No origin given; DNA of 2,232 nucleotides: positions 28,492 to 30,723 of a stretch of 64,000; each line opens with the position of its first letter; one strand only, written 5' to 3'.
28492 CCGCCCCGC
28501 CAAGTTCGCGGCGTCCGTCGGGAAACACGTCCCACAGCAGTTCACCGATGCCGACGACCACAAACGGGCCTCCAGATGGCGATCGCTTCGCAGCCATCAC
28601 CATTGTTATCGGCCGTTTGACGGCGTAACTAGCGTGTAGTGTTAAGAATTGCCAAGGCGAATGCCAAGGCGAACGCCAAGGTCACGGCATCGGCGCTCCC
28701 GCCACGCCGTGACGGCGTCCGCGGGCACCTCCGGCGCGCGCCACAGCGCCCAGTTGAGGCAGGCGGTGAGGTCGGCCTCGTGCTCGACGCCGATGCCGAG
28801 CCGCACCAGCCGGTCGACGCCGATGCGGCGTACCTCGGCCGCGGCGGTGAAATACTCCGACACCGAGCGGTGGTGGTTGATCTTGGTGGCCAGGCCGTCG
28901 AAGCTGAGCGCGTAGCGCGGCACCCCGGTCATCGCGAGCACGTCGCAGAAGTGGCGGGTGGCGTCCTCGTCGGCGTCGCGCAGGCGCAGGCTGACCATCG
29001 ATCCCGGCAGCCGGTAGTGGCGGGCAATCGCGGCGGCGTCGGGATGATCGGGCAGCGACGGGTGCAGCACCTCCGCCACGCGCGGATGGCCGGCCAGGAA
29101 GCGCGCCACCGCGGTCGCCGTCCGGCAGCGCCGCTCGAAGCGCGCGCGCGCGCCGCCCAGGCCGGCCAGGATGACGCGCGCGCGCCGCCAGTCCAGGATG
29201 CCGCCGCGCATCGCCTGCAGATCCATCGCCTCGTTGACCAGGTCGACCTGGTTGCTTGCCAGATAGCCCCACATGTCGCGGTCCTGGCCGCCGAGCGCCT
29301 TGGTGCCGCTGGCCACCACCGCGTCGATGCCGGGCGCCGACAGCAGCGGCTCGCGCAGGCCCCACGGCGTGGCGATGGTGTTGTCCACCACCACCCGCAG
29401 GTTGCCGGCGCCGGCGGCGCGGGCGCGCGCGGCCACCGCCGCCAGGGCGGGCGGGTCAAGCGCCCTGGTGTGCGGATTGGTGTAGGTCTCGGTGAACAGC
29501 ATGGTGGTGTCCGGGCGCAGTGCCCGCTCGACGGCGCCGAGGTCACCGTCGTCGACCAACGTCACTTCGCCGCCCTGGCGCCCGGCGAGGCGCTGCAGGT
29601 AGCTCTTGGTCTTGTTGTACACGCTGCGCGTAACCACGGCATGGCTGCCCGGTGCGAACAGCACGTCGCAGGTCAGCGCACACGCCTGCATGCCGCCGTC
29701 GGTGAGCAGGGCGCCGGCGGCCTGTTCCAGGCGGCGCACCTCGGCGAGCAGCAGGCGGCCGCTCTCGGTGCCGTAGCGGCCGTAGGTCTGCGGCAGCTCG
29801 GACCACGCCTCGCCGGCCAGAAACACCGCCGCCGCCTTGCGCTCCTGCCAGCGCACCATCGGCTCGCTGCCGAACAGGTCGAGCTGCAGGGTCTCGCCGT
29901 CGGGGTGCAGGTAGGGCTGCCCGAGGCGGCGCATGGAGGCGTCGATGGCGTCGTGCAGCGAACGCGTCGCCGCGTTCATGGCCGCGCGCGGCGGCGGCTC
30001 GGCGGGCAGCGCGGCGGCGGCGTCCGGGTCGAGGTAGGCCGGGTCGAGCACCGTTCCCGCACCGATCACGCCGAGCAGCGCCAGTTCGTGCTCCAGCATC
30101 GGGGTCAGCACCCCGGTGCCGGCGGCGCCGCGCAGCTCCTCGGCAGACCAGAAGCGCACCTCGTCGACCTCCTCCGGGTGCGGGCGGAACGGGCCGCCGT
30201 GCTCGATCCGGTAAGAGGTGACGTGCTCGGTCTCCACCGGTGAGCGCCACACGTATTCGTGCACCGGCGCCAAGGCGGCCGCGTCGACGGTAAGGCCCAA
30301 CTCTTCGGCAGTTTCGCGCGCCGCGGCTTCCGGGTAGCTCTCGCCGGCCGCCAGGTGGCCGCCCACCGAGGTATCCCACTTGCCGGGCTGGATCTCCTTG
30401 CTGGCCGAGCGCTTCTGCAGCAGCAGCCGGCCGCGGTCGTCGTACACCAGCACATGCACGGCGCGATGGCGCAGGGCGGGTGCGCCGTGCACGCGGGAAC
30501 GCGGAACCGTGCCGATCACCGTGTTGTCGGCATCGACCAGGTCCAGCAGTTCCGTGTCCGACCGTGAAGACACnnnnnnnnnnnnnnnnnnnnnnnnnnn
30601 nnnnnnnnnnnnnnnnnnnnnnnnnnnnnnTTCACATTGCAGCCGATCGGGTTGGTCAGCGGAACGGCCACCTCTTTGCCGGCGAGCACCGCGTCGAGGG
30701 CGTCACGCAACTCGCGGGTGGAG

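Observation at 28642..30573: Unusual fusion: NUDIX hydrolase domain joined to a Cys/Met-metabolism PLP enzyme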

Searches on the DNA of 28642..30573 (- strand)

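Call 54: search_rna_families(sources=[L084, L066, L058, L041, L057, L062, L016, L027, L033], threshold=gathering)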
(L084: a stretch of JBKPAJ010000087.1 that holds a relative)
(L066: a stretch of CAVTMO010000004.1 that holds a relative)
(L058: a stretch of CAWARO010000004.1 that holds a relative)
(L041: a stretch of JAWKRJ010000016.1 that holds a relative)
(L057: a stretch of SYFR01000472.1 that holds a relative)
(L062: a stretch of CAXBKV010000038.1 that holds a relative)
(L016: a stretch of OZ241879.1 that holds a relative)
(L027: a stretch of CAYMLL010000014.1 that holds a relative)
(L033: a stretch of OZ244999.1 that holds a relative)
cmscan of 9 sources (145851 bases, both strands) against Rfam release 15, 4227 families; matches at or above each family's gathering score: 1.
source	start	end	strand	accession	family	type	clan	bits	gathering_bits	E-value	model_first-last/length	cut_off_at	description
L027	6783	6855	-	RF00005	tRNA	Gene; tRNA;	CL00001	66.8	29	5.5e-12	1-71/71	no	tRNA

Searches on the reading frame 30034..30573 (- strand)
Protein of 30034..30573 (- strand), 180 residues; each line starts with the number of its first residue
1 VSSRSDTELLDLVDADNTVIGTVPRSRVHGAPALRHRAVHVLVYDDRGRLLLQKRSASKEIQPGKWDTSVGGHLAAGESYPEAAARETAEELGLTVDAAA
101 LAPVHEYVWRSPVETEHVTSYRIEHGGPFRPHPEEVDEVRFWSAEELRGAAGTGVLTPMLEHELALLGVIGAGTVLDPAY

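Call 8: search_solved_structures(query=window:30034-30573:-, max_evalue=0.001, show_alignments=3)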
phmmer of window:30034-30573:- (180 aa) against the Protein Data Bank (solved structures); distinct sequences matched with E-value up to 0.001: 29.
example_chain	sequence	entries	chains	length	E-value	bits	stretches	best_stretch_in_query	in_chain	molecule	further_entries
2fkb_A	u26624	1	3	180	2e-17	67.1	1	5-149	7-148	Putative Nudix hydrolase yfcD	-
1q27_A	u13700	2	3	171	5.8e-13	52.6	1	7-108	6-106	Putative Nudix hydrolase DR0079 | Putative Nudix hydrolase DR_0079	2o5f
1ow2_A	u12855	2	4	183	3.1e-10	43.7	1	7-98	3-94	ISOPENTENYL-DIPHOSPHATE DELTA-ISOMERASE | ISOPENTENYL DIPHOSPHATE DELTA-ISOMERASE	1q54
1hx3_A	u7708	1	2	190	3.4e-10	43.6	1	7-98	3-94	ISOPENTENYL DIPHOSPHATE DELTA-ISOMERASE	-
1i9a_A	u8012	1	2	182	8.1e-10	42.4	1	7-98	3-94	ISOPENTENYL-DIPHOSPHATE DELTA-ISOMERASE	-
1nfs_A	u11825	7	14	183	8.2e-10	42.3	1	7-98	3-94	ISOPENTENYL-DIPHOSPHATE DELTA-ISOMERASE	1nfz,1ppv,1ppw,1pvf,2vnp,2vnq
1x84_A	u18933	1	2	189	8.9e-10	42.2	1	7-98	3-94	Isopentenyl-diphosphate delta-isomerase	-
1hzt_A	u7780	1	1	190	9e-10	42.2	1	7-98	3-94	ISOPENTENYL DIPHOSPHATE DELTA-ISOMERASE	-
2b2k_A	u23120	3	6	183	1.2e-09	41.8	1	7-97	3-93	Isopentenyl-diphosphate delta-isomerase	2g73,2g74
1x83_A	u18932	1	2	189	1.4e-09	41.6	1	7-97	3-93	Isopentenyl-diphosphate delta-isomerase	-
1r67_A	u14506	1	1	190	1.7e-09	41.3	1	7-97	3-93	Isopentenyl-diphosphate delta-isomerase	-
3hyq_A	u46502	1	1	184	1.8e-09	41.3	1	9-107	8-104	Isopentenyl-diphosphate Delta-isomerase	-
3dku_A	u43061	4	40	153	4.5e-07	33.4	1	65-152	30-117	Putative phosphohydrolase | Phosphatase nudJ | Putative Nudix hydrolase ymfB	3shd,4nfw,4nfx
3grn_A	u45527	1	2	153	5.9e-06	29.8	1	38-99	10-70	MutT related protein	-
6dby_A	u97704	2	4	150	9.3e-06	29.1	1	37-123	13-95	Nudix hydrolase 1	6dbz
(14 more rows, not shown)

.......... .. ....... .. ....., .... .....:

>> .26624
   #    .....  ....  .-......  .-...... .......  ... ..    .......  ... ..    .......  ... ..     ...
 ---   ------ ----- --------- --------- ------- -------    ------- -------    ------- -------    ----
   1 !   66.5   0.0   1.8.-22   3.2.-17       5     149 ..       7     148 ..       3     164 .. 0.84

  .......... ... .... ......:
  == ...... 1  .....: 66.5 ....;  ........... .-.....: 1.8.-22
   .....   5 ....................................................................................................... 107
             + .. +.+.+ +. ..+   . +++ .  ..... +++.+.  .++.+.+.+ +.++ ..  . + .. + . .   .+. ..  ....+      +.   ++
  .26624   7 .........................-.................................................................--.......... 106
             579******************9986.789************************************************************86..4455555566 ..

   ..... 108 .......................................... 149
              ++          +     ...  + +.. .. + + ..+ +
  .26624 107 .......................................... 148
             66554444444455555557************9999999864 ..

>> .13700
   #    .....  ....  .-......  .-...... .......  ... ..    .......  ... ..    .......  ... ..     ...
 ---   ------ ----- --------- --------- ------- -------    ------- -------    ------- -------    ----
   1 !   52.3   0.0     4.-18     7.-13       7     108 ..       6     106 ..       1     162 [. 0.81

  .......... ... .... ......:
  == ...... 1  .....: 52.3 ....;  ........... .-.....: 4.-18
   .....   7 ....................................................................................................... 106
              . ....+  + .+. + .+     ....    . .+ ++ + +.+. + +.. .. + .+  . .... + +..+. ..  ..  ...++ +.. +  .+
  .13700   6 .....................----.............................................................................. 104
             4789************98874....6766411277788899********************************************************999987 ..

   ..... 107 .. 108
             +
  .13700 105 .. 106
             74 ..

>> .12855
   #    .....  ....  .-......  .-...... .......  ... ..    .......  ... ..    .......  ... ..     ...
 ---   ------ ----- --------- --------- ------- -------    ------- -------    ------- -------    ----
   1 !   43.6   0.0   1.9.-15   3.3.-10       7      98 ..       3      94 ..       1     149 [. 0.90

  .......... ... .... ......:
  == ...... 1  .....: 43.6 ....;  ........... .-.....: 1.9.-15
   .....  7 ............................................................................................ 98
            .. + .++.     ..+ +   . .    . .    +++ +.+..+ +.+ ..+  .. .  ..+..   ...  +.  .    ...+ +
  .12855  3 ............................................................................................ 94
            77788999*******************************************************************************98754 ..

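Call 26: find_homologous_proteins(query=window:30034-30573:-, max_evalue=0.00001)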
Query window:30034-30573:- (180 aa): 1588 proteins with E <= 0.00001 among 3219 candidates; the best 120 are listed.
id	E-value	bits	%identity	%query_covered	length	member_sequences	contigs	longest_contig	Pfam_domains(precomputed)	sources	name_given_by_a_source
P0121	6.6e-91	321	86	94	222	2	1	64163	PF00293.35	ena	-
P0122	6.8e-78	279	86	81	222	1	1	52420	PF00293.35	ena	-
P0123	3.0e-69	251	70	90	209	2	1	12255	PF00293.35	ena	-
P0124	1.3e-66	242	68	90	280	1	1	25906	PF00293.35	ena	-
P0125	1.5e-60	222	61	86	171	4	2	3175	PF00293.35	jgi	-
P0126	3.5e-60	221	61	92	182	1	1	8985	PF00293.35,PF14815.13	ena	-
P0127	4.0e-59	218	59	94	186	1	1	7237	PF00293.35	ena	-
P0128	9.2e-59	217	62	92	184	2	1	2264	PF00293.35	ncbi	-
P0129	1.1e-58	216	61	92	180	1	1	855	PF00293.35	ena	-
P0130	2.0e-58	215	60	95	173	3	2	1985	PF00293.35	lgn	-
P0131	3.2e-58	215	60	92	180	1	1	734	PF00293.35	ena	-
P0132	1.2e-57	213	61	92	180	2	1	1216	PF00293.35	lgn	-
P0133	1.4e-57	213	61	85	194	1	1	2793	PF00293.35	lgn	-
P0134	1.9e-57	212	58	94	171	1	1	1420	PF00293.35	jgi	jgi:isopentenyldiphosphate isomerase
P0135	2.4e-57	212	58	94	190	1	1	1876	PF00293.35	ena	-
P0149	6.0e-56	207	60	90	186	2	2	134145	PF00293.35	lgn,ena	-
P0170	1.0e-53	200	57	92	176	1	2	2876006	PF00293.35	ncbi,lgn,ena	-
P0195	8.9e-52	194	56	94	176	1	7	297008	PF00293.35,PF14815.13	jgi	jgi:isopentenyl-diphosphate delta-isomerase type 1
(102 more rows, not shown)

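Call 29: find_encoding_contigs(protein=P0170, flank=5000, max_places=2)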
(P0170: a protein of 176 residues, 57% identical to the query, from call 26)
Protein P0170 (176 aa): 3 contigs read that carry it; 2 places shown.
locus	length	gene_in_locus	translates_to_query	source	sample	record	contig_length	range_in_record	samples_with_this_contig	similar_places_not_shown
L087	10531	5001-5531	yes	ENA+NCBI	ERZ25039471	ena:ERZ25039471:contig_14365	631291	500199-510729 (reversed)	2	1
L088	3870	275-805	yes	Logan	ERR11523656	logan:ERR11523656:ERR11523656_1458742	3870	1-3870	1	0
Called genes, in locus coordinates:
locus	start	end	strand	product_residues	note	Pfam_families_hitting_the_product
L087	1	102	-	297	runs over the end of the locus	PF01156:IU_nuc_hydro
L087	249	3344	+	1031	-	-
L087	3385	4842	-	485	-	-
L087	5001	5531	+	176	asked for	PF00293:NUDIX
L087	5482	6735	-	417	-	PF01142:TruD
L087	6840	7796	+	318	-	PF00682:HMGL-like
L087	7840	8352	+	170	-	PF01661:Macro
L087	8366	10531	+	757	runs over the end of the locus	-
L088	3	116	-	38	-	?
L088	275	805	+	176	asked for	PF00293:NUDIX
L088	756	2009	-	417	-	PF01142:TruD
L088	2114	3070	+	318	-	PF00682:HMGL-like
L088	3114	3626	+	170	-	PF01661:Macro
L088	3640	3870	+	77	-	?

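Call 30: find_encoding_contigs(protein=P0195, flank=5000, max_places=3)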
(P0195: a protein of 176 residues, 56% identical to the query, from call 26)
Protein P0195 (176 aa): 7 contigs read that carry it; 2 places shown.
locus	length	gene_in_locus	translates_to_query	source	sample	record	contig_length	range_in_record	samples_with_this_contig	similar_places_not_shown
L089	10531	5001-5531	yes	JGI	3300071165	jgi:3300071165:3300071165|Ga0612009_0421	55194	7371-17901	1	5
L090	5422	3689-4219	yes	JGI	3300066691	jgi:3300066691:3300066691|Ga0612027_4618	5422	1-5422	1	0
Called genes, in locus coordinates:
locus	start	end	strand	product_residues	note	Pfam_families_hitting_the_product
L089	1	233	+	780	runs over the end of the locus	PF08448:PAS_4, PF13426:PAS_9 (weak), PF00989:PAS, PF08448:PAS_4 (weak), PF13188:PAS_8 (weak), PF13426:PAS_9 (weak), PF02518:HATPase_c, PF00072:Response_reg, +4 more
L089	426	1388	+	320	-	PF00072:Response_reg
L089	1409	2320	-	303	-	PF00106:adh_short, PF08659:KR, PF13561:adh_short_C2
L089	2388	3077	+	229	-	PF02517:Rce1-like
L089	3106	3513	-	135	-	PF07963:N_methyl, PF08334:T2SSG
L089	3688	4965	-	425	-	PF09587:PGA_cap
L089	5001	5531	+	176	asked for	PF00293:NUDIX, PF14815:NUDIX_4 (faint)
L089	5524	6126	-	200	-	PF02517:Rce1-like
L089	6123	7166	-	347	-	PF01370:Epimerase (weak), PF05368:NmrA (weak), PF13460:NAD_binding_10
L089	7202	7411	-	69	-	-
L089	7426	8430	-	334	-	PF04463:2-thiour_desulf, PF08349:DUF1722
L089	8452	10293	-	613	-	PF00027:cNMP_binding, PF00206:Lyase_1, PF10415:FumaraseC_C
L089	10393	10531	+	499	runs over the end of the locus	PF01011:PQQ (faint), PF13570:Beta-prop_ACSF4, PF13360:PQQ_2 (weak), PF13360:PQQ_2, PF13517:FG-GAP_3 (weak), PF01839:FG-GAP (weak), PF13517:FG-GAP_3 (weak), PF13570:Beta-prop_ACSF4, +4 more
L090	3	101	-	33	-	?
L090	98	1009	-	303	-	PF00106:adh_short, PF08659:KR, PF13561:adh_short_C2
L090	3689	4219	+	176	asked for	PF00293:NUDIX, PF14815:NUDIX_4 (faint)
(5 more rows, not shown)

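Call 31: find_encoding_contigs(protein=P0149, flank=5000, max_places=2)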
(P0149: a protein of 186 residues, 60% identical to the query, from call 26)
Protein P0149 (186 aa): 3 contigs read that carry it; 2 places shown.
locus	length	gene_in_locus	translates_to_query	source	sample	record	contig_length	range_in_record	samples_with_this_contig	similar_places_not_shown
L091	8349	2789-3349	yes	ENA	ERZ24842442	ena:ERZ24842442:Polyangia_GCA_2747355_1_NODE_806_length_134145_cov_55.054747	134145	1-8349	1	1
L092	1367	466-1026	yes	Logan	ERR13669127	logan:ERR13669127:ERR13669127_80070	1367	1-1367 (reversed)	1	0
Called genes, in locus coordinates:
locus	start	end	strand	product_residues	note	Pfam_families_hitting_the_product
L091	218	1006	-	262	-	PF00378:ECH_1, PF16113:ECH_2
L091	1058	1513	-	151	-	PF00210:Ferritin (faint), PF02915:Rubrerythrin, PF09537:DUF2383 (faint), PF13668:Ferritin_2 (weak)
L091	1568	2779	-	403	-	-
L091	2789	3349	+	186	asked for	PF00293:NUDIX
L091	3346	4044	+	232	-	-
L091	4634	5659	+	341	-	PF02163:Peptidase_M50, PF13180:PDZ_2 (weak), PF17820:PDZ_6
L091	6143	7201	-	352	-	PF01636:APH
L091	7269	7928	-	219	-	-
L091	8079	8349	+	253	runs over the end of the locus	-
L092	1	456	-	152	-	?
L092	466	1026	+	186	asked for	PF00293:NUDIX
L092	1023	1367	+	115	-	?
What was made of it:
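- The closest stand-alone Nudix relatives come from the same phyla that hold the PLP family, namely Planctomycetota, Acidobacteria and Polyangia (calls 26, 31). Stand-alone Nudix genes have unrelated, non-conserved neighbours (calls 29-31).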

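Call 32: search_protein_families(library=ncbifam, proteins=[window:30034-30573:-], max_evalue=0.00001)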
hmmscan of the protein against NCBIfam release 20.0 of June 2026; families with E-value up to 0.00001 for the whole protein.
window:30034-30573:- (180 aa): 8 families
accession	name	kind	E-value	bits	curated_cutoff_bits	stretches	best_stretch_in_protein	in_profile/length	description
NF002995.0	PRK03759.1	equivalog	1.6e-30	106.1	127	1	5-150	4-153/185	isopentenyl-diphosphate Delta-isomerase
NF011922.0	PRK15393.1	equivalog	2.6e-23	82.6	152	1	4-148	7-148/182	NUDIX hydrolase YfcD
TIGR02150.1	IPP_isom_1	equivalog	1.7e-17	63.7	105.8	1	12-150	3-143/159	isopentenyl-diphosphate delta-isomerase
NF041653.1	Nud_hyd_Meth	equivalog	9.5e-13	48.3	300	1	12-104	4-94/170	Nudix hydrolase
NF006530.0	PRK08999.1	equivalog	1.1e-08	34.5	245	1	41-114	11-80/315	Nudix family hydrolase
NF007834.0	PRK10546.1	equivalog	6.1e-07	29.3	156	1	43-104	10-69/135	pyrimidine (deoxy)nucleoside triphosphate diphosphatase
NF006961.0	PRK09438.1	equivalog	5.2e-06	26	103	1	37-101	9-68/151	dihydroneopterin triphosphate diphosphatase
NF012016.0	PRK15472.1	equivalog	6.3e-06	25.9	95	1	35-103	2-69/141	nucleoside triphosphatase NudI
